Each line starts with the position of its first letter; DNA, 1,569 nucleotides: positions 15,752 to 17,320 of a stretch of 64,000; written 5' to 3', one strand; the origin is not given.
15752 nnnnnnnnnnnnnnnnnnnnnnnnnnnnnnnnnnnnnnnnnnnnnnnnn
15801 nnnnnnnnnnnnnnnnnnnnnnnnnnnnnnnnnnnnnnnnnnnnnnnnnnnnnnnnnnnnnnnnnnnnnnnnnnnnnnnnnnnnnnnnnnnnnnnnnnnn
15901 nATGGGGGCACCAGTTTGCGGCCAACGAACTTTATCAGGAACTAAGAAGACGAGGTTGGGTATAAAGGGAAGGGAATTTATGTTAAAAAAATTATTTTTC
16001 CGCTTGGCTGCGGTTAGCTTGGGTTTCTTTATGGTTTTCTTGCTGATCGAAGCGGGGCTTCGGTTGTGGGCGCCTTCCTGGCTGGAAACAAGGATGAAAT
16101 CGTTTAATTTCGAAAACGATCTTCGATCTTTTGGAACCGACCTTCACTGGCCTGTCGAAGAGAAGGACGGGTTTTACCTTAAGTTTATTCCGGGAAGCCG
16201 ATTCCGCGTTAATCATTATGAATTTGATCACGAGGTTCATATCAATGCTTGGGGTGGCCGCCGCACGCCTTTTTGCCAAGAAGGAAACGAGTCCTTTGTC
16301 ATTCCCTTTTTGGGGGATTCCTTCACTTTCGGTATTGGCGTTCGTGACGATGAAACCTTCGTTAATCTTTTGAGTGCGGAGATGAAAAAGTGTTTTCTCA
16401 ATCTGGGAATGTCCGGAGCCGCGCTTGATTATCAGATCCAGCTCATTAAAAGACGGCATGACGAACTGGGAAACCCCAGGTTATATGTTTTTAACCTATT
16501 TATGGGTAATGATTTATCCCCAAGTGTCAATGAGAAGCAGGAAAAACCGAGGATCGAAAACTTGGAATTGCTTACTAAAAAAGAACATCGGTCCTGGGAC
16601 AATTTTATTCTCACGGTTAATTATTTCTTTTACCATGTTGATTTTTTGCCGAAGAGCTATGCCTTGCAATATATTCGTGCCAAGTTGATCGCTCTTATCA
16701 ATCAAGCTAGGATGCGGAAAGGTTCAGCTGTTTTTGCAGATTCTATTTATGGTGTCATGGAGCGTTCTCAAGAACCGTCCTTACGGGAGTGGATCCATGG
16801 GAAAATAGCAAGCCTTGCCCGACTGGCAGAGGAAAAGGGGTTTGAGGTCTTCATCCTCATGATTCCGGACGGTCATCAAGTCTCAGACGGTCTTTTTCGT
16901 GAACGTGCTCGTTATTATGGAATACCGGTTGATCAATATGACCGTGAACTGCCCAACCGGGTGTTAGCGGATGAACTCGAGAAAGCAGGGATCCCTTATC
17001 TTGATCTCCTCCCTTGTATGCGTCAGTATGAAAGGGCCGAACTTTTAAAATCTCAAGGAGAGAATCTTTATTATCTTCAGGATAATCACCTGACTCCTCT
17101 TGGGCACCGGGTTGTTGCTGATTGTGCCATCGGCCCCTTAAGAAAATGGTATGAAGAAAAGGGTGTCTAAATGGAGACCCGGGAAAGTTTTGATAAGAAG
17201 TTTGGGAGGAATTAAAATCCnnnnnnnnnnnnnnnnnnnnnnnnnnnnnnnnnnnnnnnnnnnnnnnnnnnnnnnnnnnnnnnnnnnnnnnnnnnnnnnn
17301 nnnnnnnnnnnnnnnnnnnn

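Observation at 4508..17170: MBOAT acyltransferase plus four diverged paralogs of membrane-anchored SGNH (AlgJ/PatB-like) proteins within 13 kb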

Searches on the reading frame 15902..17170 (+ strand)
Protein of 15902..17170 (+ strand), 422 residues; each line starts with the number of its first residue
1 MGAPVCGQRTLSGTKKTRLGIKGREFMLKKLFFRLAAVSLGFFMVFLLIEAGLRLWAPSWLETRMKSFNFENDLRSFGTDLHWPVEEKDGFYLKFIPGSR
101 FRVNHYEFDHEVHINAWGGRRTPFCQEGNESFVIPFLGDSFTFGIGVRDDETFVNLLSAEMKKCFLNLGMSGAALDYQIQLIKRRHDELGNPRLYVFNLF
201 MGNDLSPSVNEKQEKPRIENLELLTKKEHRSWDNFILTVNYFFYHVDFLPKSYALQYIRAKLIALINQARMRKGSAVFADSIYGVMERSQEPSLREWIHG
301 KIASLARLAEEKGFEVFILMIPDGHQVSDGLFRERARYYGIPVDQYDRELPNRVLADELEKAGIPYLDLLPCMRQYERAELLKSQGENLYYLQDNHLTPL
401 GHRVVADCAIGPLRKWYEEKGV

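Call 4: search_protein_families(library=pfam, proteins=[window:15902-17170:+], max_evalue=0.1)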
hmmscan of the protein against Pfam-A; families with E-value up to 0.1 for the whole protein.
window:15902-17170:+ (422 aa): 4 families
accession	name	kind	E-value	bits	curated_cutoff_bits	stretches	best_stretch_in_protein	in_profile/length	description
PF13472.12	Lipase_GDSL_2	-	3e-09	38.1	32.9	1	136-319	1-149/178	GDSL-like Lipase/Acylhydrolase family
PF00657.28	Lipase_GDSL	-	7.3e-06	26.7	23.6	1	136-287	3-178/208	GDSL-like Lipase/Acylhydrolase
PF16822.11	ALGX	-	2.4e-05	24.6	26.5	1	301-407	31-124/268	SGNH hydrolase-like domain, acetyltransferase AlgX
PF19040.6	SGNH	-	0.01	16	27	1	302-406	132-243/248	SGNH domain (fused to AT3 domains)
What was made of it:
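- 15980..17170 (+): S4, a membrane-anchored canonical SGNH protein, 396 aa. GDS 16310-16327, block II NLGMSGA 16400-16420, block III GND 16502-16519, block V QDNHL 17078-17107. Lipase_GDSL_2 3e-9 (call 4).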

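Call 5: search_protein_families(library=ncbifam, proteins=[window:15902-17170:+], max_evalue=0.1)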
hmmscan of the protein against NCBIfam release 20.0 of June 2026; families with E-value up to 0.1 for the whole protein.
window:15902-17170:+ (422 aa): 1 family
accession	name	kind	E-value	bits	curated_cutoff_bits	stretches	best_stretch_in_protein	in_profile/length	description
NF047475.1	GDSL_LA_2490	hypoth_equivalog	0.00023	20.5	325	1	90-159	41-110/431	LA_2490 family SGNH/GDSL-type esterase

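Call 33: find_homologous_proteins(query=window:15980-17170:+, max_evalue=0.001)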
Query window:15980-17170:+ (396 aa): 174 proteins with E <= 0.001 among 6258 candidates; the best 120 are listed.
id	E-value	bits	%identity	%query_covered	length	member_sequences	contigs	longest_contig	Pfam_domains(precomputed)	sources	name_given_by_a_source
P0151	4.7e-272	920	100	100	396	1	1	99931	PF16822.12,PF13472.13,PF00657.29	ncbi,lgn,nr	ncbi:MAG: SGNH/GDSL hydrolase family protein [Candidatus Omnitrophica bacterium]|nr:SGNH/GDSL hydrol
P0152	1.0e-82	297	40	98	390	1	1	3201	PF13472.13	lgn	-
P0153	2.9e-76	275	38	97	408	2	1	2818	PF13472.13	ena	-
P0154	4.3e-66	242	39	96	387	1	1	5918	PF13472.13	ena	-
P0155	9.9e-66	241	38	97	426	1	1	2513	PF16822.12,PF13472.13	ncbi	-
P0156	1.8e-64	237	34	99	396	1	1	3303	PF13472.13,PF00657.29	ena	-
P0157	4.3e-64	235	35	96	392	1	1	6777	-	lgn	-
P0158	1.2e-62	230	34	98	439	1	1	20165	PF13472.13,PF00657.29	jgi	jgi:hypothetical protein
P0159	1.1e-60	224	33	96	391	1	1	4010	PF16822.12,PF00657.29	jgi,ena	-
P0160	1.8e-58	217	37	92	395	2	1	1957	-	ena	-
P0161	1.0e-51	194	34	87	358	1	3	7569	PF13472.13,PF00657.29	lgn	-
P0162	1.6e-50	191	33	92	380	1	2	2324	PF16822.12,PF13472.13,PF00657.29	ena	-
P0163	5.0e-49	186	32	97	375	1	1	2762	PF13472.13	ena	-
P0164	2.2e-48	184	31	94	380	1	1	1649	PF16822.12,PF13472.13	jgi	jgi:lysophospholipase L1-like esterase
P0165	4.7e-47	179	31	92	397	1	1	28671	PF13472.13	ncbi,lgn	-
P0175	2.5e-12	65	28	79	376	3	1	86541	PF16822.12,PF13472.13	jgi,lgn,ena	-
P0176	2.8e-12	65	26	76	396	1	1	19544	PF16822.12,PF13472.13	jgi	jgi:lysophospholipase L1-like esterase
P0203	1.7e-9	55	25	77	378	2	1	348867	PF16822.12,PF13472.13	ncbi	ncbi:MAG: SGNH/GDSL hydrolase family protein [Chloroflexota bacterium]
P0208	3.1e-9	55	26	79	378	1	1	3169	PF16822.12,PF13472.13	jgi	jgi:lysophospholipase L1-like esterase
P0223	3.4e-8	51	28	94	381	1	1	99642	PF16822.12,PF13472.13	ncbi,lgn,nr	ncbi:MAG TPA: hypothetical protein VD833_18595 [Vicinamibacterales bacterium]|nr:hypothetical protei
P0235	3.6e-7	48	26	92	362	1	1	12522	PF16822.12,PF13472.13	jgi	jgi:lysophospholipase L1-like esterase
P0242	5.1e-7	47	33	31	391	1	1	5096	PF13472.13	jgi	jgi:lysophospholipase L1-like esterase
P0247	8.6e-7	47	24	76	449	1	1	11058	PF16822.12,PF13472.13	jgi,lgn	jgi:lysophospholipase L1-like esterase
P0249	1.4e-6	46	24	92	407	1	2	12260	PF16822.12,PF13472.13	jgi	jgi:lysophospholipase L1-like esterase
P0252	1.6e-6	46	24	98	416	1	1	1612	PF16822.12,PF13472.13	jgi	jgi:lysophospholipase L1-like esterase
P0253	1.6e-6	46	28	38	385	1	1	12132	PF16822.12,PF13472.13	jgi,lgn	jgi:lysophospholipase L1-like esterase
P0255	2.0e-6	45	44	16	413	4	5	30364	PF16822.12,PF13472.13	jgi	jgi:lysophospholipase L1-like esterase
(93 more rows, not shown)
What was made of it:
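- JGI names for family members are "lysophospholipase L1-like esterase" (call 33).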

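Call 34: find_encoding_contigs(protein=P0151, flank=10000, max_places=3)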
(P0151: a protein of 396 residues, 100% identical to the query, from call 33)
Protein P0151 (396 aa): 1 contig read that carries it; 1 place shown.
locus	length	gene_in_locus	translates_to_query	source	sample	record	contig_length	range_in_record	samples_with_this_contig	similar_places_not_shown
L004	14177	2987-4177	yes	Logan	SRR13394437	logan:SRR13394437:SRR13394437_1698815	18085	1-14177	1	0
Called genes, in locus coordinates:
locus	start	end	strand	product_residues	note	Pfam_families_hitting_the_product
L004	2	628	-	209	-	?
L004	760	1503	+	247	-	PF07228:SpoIIE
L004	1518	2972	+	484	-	PF13472:Lipase_GDSL_2 (weak)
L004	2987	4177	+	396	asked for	PF00657:Lipase_GDSL (faint), PF13472:Lipase_GDSL_2 (faint), PF16822:ALGX (faint)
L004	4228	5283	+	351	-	PF00535:Glycos_transf_2, PF10111:Glyco_tranf_2_2 (weak), PF13641:Glyco_tranf_2_3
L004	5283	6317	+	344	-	PF01208:URO-D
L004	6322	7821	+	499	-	PF01266:DAO (weak), PF01593:Amino_oxidase, PF13450:NAD_binding_8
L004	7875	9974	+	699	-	PF00884:Sulfatase, PF01663:Phosphodiest (faint), PF16347:SGSH_C (weak)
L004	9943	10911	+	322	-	PF00389:2-Hacid_dh, PF00670:AdoHcyase_NAD (faint), PF02826:2-Hacid_dh_C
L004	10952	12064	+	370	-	PF00437:T2SSE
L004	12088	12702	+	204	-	PF04191:PEMT, PF04140:ICMT (weak)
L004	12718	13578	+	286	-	PF00149:Metallophos, PF12850:Metallophos_2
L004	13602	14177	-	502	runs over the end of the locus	PF13400:Tad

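Call 35: find_encoding_contigs(protein=P0158, flank=10000, max_places=3)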
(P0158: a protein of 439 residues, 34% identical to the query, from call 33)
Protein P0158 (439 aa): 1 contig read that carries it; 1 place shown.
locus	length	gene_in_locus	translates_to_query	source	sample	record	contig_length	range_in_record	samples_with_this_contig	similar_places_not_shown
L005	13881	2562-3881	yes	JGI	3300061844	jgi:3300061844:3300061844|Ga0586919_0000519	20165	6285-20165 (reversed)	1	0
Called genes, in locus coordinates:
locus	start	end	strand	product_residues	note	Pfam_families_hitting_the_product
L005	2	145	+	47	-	?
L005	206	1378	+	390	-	PF13472:Lipase_GDSL_2 (faint)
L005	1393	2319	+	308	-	PF05050:Methyltransf_21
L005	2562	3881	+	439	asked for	PF00657:Lipase_GDSL (faint), PF13472:Lipase_GDSL_2 (weak)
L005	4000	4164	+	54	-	-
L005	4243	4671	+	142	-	PF19588:SxtJ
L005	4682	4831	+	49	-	PF19451:DUF5989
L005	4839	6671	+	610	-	PF02543:Carbam_trans_N, PF16861:Carbam_trans_C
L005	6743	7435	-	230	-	PF13489:Methyltransf_23, PF08242:Methyltransf_12 (weak), PF13649:Methyltransf_25 (faint), PF08241:Methyltransf_11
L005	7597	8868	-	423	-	PF03279:Lip_A_acyltrans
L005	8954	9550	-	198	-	-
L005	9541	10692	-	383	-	PF13088:BNR_2, PF02012:BNR (faint)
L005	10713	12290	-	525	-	PF13231:PMT_2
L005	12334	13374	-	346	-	PF14907:NTP_transf_5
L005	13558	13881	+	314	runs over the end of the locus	-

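Call 36: find_encoding_contigs(protein=P0165, flank=10000, max_places=3)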
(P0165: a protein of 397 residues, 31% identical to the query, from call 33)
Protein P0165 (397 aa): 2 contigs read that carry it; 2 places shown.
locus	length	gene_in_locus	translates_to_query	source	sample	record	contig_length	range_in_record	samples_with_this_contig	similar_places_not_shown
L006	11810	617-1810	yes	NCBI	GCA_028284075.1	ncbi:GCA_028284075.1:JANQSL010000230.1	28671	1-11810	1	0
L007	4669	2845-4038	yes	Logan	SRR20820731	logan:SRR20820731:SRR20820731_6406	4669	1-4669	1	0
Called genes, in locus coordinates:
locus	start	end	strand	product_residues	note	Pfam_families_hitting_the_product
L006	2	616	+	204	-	?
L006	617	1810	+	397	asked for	PF13472:Lipase_GDSL_2 (faint)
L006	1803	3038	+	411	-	-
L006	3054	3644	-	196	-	PF06491:Disulph_isomer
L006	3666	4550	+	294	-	PF02629:CoA_binding, PF13380:CoA_binding_2, PF13607:Succ_CoA_lig, PF00549:Ligase_CoA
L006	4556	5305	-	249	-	PF09825:BPL_N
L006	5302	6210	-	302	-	PF02219:MTHFR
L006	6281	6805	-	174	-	PF01661:Macro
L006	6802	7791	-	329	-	-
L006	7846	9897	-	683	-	-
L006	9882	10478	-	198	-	-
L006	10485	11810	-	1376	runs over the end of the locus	PF25064:ARM_TT21_5th (faint), PF13174:TPR_6 (faint), PF13428:TPR_14 (faint), PF13429:TPR_15 (faint), PF14559:TPR_19 (weak), PF00308:Bac_DnaA, PF00004:AAA (weak), PF01695:IstB_IS21 (weak), +12 more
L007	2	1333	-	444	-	?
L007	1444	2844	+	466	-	PF13727:CoA_binding_3, PF02397:Bac_transf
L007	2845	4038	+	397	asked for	PF13472:Lipase_GDSL_2 (faint)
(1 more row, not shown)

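Call 37: find_encoding_contigs(protein=P0175, flank=6000, max_places=2)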
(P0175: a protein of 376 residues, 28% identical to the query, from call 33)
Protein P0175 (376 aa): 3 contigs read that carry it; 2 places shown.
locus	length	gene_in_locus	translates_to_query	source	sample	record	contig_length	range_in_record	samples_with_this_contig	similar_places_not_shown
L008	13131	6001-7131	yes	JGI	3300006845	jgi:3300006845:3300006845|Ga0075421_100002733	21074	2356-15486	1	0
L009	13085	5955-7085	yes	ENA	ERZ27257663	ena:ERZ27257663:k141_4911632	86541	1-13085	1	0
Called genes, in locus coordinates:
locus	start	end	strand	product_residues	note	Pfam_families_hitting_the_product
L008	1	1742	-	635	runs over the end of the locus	-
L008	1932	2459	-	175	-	PF00132:Hexapep (weak)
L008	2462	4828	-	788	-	-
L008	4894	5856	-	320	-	PF00535:Glycos_transf_2, PF13641:Glyco_tranf_2_3, PF13506:Glyco_transf_21 (weak), PF13632:Glyco_trans_2_3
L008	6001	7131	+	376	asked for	PF13472:Lipase_GDSL_2, PF16822:ALGX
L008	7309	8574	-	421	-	PF19815:DUF6298 (weak)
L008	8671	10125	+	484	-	PF00884:Sulfatase, PF01663:Phosphodiest (faint), PF16347:SGSH_C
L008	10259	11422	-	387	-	PF00657:Lipase_GDSL, PF13472:Lipase_GDSL_2, PF00404:Dockerin_1 (weak)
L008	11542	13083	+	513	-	PF00884:Sulfatase, PF01663:Phosphodiest (faint)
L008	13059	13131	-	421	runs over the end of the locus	-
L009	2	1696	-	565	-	?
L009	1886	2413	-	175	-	PF00132:Hexapep (weak)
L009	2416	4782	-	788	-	-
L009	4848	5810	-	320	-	PF00535:Glycos_transf_2, PF13641:Glyco_tranf_2_3, PF13506:Glyco_transf_21 (weak), PF13632:Glyco_trans_2_3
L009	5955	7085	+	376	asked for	PF13472:Lipase_GDSL_2, PF16822:ALGX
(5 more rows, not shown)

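Call 38: find_encoding_contigs(protein=P0203, flank=6000, max_places=2)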
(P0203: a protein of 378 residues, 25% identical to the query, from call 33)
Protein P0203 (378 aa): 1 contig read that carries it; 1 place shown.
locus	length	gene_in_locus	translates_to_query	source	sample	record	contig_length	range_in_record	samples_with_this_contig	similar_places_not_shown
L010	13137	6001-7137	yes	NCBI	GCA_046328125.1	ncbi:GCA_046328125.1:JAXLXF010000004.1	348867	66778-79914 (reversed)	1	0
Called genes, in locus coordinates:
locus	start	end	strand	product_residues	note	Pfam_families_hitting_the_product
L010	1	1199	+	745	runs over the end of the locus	-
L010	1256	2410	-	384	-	PF00850:Hist_deacetyl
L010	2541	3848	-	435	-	PF00930:DPPIV_N (faint), PF07676:PD40 (faint), PF26550:Tricorn_2nd (faint), PF25174:Beta-prop_THOC3 (faint), PF26549:Tricorn_N (weak)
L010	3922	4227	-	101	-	-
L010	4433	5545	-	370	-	PF08240:ADH_N, PF16912:Glu_dehyd_C (weak), PF00107:ADH_zinc_N, PF13602:ADH_zinc_N_2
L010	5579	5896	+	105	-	PF19451:DUF5989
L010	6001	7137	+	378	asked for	PF13472:Lipase_GDSL_2, PF16822:ALGX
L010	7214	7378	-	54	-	-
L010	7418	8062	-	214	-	PF00596:Aldolase_II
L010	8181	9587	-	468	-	PF07005:SBD_N, PF17042:NBD_C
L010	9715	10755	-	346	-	-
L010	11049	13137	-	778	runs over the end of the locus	PF00069:Pkinase, PF07714:PK_Tyr_Ser-Thr, PF03109:ABC1 (weak), PF17667:Pkinase_fungal (weak)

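Call 39: find_encoding_contigs(protein=P0223, flank=6000, max_places=2)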
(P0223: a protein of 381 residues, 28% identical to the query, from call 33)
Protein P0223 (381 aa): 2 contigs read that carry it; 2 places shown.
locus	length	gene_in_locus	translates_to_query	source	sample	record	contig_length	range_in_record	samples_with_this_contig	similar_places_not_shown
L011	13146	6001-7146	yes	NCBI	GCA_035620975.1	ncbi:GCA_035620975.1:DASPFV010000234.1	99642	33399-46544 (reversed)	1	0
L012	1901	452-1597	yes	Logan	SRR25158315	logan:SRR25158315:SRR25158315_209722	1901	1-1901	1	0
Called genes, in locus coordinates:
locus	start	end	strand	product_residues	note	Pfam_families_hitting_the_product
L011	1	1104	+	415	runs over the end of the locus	-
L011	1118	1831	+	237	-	PF00535:Glycos_transf_2, PF13641:Glyco_tranf_2_3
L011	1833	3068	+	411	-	PF13439:Glyco_transf_4, PF13579:Glyco_trans_4_4, PF13477:Glyco_trans_4_2, PF00534:Glycos_transf_1, PF13692:Glyco_trans_1_4, PF13524:Glyco_trans_1_2 (weak)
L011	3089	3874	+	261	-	PF13641:Glyco_tranf_2_3, PF00535:Glycos_transf_2, PF10111:Glyco_tranf_2_2 (faint)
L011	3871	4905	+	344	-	PF01073:3Beta_HSD, PF01370:Epimerase, PF02719:Polysacc_synt_2 (faint), PF04321:RmlD_sub_bind, PF16363:GDP_Man_Dehyd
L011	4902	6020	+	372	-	PF01041:DegT_DnrJ_EryC1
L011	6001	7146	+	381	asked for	PF13472:Lipase_GDSL_2 (weak), PF16822:ALGX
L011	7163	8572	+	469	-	PF03062:MBOAT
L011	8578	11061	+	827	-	-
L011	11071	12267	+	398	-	PF01075:Glyco_transf_9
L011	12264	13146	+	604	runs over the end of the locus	PF02350:Epimerase_2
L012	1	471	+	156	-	?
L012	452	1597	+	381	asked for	PF13472:Lipase_GDSL_2 (weak), PF16822:ALGX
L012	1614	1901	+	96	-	?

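Call 47: search_solved_structures(query=A3, max_evalue=1, show_alignments=2)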
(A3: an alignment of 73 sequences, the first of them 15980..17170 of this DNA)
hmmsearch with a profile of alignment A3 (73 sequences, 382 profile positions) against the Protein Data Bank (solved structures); distinct sequences matched with E-value up to 1: 58.
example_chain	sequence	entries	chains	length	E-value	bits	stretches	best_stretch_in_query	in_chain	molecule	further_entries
4o8v_A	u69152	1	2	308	9.1e-13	51.2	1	260-380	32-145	Alginate biosynthesis protein AlgJ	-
4knc_B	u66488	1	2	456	2.4e-11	46.5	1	268-376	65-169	Alginate biosynthesis protein AlgX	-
7ula_A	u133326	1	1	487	8.4e-10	41.5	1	269-375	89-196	Alginate biosynthesis protein AlgX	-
4rw0_A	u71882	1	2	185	1.6e-09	40.6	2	95-175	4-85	Lipolytic protein G-D-S-L family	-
9otv_A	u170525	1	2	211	2.6e-09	39.9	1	95-137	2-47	Lysophospholipase L1-like esterase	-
8a2n_B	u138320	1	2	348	1.9e-08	37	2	48-155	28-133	CgnD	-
1yzf_A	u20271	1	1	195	4.6e-08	35.8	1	96-176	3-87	lipase/acylhydrolase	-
7c29_A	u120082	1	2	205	9.9e-08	34.7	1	95-177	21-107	Carboxylesterase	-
7c23_A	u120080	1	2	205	1e-07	34.7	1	95-177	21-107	Carboxylesterase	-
7c2a_A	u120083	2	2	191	2.5e-07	33.3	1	93-176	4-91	SGNH-hydrolase family esterase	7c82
7c2c_A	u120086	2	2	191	2.5e-07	33.3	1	93-176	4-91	SGNH-hydrolase family esterase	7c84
4iyj_A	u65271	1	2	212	2.3e-06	30.2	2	88-177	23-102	GDSL-like protein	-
4ppy_A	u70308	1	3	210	2.9e-06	29.9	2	86-180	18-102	Putative acylhydrolase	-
4jgg_A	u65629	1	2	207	2.9e-06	29.8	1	91-188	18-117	Esterase TesA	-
5tid_A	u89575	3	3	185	6.3e-06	28.7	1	96-176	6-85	Acyl-CoA thioesterase I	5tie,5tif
9ge8_T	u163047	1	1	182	0.00041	22.8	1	96-181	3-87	Thioesterase 1/protease 1/lysophospholipase L1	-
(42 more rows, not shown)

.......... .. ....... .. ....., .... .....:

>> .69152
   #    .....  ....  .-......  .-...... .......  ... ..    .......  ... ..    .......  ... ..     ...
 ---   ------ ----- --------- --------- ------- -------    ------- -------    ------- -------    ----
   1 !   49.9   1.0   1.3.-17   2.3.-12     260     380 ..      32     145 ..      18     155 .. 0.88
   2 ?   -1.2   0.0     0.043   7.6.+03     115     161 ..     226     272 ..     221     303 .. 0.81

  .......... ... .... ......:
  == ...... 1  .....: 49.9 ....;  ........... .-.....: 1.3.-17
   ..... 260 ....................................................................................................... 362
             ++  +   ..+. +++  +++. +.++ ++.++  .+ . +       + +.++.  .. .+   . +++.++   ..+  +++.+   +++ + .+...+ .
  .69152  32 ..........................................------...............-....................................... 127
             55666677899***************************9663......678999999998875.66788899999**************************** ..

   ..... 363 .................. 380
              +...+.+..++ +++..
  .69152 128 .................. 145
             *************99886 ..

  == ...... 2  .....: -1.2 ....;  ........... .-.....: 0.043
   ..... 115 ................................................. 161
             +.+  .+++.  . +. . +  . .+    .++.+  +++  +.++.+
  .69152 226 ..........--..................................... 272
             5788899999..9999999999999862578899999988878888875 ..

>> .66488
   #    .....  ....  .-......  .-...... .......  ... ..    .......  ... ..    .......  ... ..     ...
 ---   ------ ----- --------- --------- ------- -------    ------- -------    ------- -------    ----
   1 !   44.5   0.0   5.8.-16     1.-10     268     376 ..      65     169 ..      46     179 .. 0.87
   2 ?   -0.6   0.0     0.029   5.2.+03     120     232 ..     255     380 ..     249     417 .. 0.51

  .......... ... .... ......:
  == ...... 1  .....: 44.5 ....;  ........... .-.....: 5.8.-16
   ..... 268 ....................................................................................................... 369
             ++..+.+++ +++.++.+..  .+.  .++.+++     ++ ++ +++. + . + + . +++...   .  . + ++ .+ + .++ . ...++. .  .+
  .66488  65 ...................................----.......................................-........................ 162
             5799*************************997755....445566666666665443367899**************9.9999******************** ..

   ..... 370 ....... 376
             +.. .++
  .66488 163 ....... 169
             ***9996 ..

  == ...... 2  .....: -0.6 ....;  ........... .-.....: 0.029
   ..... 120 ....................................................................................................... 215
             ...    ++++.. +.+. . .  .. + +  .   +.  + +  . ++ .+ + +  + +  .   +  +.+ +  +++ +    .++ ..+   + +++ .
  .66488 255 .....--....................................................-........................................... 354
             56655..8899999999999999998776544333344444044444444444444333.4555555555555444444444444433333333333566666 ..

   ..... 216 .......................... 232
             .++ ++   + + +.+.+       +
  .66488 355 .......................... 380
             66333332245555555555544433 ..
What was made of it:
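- Closest known: AlgI/AlgJ/AlgX. Same: The S4-family profile hits AlgJ at 9e-13 and AlgX at 2e-11 (call 47).
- Their N-terminal halves match GDSL esterases and thioesterases at 1e-5 to 1e-9 (call 47).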

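Call 48: predict_structure(alignment_id=A3)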
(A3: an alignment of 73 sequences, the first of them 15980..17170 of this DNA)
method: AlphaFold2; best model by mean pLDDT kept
length: 396 residues; sequences in the alignment: 73
mean_pLDDT: 90.5   pTM: 0.90
mean pLDDT of the five models: 90.5, 90.3, 90.0, 89.9, 89.9
residues with pLDDT >= 90: 309; 70-90: 46; 50-70: 34; < 50: 7
segments of 3 or more residues with pLDDT < 50: 186-188
pLDDT, mean of each block of 10 residues (from residue 1): 95 97 98 93 66 81 94 94 95 94 83 97 98 96 94 96 96 93 51 56 73 86 92 95 93 94 95 97 98 98 95 97 98 98 97 71 92 98 97 86
secondary structure, 60 per line:
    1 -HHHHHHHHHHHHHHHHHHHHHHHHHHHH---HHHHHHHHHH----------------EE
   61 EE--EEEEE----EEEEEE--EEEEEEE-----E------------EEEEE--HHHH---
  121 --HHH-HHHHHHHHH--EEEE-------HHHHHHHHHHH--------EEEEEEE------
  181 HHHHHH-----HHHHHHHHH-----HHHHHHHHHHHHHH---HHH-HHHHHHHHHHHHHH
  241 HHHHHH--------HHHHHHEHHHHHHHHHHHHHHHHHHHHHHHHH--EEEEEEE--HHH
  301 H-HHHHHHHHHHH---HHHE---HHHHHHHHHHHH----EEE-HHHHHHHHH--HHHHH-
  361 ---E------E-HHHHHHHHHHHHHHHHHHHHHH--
elements in order: H2-29 H33-42 E59-62 E65-69 E74-79 E82-88 E107-111 H114-117 H127-135 E138-141 H149-159 E168-174 H181-186 H192-200 H206-219 H227-246 H255-260 H262-286 E289-295 H298-301 H303-313 H324-335 E340-342 H344-352 H355-359 H373-394
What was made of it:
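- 15980..17170 (+): AF2 pLDDT 90.5 (call 48).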
